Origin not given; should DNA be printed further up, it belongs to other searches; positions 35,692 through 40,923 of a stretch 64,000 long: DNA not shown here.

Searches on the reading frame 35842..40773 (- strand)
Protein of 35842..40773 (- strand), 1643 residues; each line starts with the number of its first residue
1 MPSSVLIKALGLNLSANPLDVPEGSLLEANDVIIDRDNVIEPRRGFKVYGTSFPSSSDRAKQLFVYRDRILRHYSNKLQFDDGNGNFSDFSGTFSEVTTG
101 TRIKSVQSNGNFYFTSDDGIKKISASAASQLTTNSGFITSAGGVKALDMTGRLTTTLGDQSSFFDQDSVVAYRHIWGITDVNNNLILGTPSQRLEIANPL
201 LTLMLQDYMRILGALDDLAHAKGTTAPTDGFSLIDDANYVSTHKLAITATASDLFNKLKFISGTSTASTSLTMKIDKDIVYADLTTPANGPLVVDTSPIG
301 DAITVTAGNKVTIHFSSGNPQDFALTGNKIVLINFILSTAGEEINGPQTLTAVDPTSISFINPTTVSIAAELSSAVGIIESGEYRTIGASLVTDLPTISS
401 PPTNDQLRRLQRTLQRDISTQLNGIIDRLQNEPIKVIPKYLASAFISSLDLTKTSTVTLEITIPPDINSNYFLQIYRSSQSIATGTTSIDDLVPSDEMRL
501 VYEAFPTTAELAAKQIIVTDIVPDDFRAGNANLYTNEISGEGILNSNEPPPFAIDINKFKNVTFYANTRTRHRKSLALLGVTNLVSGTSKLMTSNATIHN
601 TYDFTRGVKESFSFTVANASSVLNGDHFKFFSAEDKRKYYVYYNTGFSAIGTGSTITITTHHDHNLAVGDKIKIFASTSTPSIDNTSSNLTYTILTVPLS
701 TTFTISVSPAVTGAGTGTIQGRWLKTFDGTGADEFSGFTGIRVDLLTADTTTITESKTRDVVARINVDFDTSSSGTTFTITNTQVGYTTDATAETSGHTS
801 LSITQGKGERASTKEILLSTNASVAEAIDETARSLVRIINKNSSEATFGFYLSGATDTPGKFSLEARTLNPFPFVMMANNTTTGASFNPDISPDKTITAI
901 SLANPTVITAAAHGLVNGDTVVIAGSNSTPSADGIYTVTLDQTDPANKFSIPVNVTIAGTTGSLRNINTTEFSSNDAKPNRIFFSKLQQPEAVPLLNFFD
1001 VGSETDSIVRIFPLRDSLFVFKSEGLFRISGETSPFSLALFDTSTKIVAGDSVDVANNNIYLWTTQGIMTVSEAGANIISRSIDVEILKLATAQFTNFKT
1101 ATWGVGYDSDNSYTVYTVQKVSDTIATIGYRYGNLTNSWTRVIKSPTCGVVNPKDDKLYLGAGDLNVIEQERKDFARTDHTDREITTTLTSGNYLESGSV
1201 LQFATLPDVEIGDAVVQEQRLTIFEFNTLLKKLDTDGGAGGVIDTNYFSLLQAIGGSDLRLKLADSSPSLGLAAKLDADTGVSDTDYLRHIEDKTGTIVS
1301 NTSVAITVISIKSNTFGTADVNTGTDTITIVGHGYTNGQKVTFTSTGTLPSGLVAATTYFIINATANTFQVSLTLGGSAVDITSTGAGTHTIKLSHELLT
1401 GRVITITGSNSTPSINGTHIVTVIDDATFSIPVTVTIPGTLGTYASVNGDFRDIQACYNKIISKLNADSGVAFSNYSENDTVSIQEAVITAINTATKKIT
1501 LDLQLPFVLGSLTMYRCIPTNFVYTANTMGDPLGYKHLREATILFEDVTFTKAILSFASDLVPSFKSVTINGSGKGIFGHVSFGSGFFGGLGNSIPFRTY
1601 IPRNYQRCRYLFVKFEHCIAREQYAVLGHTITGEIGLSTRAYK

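Call 9: search_protein_families(library=phrogs, proteins=[window:35842-40773:-])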
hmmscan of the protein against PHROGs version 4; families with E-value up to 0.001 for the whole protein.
window:35842-40773:- (1643 aa): 3 families
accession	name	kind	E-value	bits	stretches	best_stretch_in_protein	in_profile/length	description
phrog_4711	-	unknown function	6.2e-10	40.2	1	1319-1392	103-173/296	-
phrog_9370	-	tail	2e-08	34.4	1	1293-1395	247-343/460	tail fiber protein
phrog_584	-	tail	3.5e-07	31.2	1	888-942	14-68/218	major tail protein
